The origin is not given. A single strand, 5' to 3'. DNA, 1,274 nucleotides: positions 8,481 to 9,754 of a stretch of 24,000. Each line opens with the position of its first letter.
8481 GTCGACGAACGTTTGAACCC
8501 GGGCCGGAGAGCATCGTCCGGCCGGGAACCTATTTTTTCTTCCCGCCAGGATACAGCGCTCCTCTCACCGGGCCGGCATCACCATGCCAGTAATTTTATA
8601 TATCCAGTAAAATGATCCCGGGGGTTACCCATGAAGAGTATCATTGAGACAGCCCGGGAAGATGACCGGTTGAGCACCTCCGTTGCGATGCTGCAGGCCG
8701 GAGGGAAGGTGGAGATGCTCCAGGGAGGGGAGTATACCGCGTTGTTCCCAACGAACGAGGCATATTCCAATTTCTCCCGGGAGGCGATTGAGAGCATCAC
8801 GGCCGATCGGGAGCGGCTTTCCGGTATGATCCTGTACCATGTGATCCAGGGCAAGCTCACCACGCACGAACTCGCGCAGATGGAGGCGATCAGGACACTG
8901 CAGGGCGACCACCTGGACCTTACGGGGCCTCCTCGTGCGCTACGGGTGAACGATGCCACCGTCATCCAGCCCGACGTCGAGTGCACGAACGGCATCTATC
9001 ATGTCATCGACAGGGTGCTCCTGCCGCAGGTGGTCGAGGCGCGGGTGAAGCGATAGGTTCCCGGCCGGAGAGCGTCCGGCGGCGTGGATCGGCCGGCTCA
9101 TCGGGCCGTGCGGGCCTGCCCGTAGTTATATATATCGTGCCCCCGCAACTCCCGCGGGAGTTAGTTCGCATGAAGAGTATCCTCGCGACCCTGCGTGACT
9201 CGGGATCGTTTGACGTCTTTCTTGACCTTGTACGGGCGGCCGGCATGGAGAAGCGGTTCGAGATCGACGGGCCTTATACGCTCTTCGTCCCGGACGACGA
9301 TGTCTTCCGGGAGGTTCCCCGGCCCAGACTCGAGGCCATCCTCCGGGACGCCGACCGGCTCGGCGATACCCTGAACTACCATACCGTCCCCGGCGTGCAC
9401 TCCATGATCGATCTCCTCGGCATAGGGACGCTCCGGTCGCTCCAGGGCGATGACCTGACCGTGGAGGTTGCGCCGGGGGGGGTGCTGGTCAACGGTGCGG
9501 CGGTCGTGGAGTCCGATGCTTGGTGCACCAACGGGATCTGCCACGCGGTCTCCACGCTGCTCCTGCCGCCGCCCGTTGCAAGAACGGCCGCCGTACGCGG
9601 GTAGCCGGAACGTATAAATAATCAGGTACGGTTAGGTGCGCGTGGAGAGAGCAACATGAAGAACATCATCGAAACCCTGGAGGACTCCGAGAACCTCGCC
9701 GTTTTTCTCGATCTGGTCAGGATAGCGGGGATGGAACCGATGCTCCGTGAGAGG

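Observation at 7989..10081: Tandem array of four single-domain fasciclin (FAS1) genes that all lack signal peptides, each with its own TATA box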

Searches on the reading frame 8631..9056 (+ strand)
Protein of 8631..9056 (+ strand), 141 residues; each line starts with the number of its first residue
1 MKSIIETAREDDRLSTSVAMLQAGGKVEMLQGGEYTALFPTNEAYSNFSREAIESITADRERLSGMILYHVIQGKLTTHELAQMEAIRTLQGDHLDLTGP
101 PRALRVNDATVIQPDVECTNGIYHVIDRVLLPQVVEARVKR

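Call 5: search_protein_families(library=pfam, proteins=[window:8631-9056:+], max_evalue=0.01)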
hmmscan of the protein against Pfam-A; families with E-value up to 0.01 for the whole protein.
window:8631-9056:+ (141 aa): 1 family
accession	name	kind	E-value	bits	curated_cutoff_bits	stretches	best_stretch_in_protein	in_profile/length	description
PF02469.27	Fasciclin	-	8.4e-28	97.5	22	1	13-132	2-123/123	Fasciclin domain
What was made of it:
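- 8631..9056 (+): g2: leaderless single-FAS1 gene, 141 aa. Pfam E 8.4e-28 (call 5).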

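Call 58: search_protein_families(library=ncbifam, proteins=[window:8631-9056:+], max_evalue=0.01)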
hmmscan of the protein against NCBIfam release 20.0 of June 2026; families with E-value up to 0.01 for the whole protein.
window:8631-9056:+ (141 aa): 0 families

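Call 71: find_homologous_proteins(query=window:8631-9056:+)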
Query window:8631-9056:+ (141 aa): 143 proteins with E <= 0.001 among 163 candidates; the best 120 are listed.
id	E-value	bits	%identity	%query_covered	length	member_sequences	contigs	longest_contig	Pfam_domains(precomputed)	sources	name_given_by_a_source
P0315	1.1e-79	283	94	100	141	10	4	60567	PF02469.28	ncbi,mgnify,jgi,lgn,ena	mgnify:CR=1 FL=1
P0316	1.3e-70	253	85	100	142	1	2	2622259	PF02469.28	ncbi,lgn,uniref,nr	ncbi:fasciclin domain-containing protein [Methanoculleus chikugoensis]|uniref:FAS1 domain-containing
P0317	5.5e-70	251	82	100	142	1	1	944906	PF02469.28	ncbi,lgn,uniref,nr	ncbi:hypothetical protein SZ63_03005 [Methanoculleus sediminis]|uniref:FAS1 domain-containing protei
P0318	9.2e-69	247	81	100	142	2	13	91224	PF02469.28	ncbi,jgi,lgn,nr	ncbi:fasciclin domain-containing protein [Methanoculleus methanifontis]|nr:fasciclin domain-containi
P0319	3.4e-68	245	82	100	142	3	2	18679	PF02469.28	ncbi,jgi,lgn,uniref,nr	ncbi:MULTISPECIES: fasciclin domain-containing protein [unclassified Methanoculleus]|uniref:fascicli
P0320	1.5e-67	243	79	100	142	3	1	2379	PF02469.28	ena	-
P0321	1.7e-67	243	80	100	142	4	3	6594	PF02469.28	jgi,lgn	jgi:uncharacterized surface protein with fasciclin (FAS1) repeats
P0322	3.3e-67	242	80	100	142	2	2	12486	PF02469.28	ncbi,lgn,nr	ncbi:MAG: hypothetical protein PWR21_2077 [Methanoculleus sp.]|nr:hypothetical protein [Methanoculle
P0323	1.3e-66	240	80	100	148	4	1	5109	PF02469.28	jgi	jgi:uncharacterized surface protein with fasciclin (FAS1) repeats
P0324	1.5e-66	240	81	100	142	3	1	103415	PF02469.28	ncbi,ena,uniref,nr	ncbi:fasciclin domain-containing protein [Methanoculleus horonobensis]|uniref:fasciclin domain-conta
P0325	2.6e-66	239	78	100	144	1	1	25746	PF02469.28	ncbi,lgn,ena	-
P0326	3.1e-66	239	77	100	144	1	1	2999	PF02469.28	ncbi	-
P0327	1.6e-65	237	77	100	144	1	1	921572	PF02469.28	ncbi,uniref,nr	ncbi:fasciclin domain-containing protein [Methanoculleus oceani]|uniref:FAS1 domain-containing prote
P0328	3.7e-65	236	76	100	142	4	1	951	PF02469.28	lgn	-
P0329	6.1e-65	235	79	99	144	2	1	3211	PF02469.28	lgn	-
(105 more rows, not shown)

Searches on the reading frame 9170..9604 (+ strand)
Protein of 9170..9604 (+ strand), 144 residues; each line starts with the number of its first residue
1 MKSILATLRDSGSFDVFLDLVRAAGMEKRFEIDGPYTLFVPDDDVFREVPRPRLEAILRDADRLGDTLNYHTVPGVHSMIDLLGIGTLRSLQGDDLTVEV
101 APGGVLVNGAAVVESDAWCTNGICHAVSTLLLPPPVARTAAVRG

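Call 5: search_protein_families(library=pfam, proteins=[window:9170-9604:+], max_evalue=0.01)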
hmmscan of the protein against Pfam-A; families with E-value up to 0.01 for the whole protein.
window:9170-9604:+ (144 aa): 1 family
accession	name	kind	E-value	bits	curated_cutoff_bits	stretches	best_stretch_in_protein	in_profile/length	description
PF02469.27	Fasciclin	-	1.1e-25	90.6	22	1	13-133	2-123/123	Fasciclin domain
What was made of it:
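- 9170..9604 (+): g3: leaderless single-FAS1 gene, 144 aa, with a C-T-N-G-I-C-H motif. Pfam E 1.1e-25 (call 5).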

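Call 58: search_protein_families(library=ncbifam, proteins=[window:9170-9604:+], max_evalue=0.01)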
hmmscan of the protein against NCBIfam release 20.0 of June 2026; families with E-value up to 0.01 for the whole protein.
window:9170-9604:+ (144 aa): 0 families
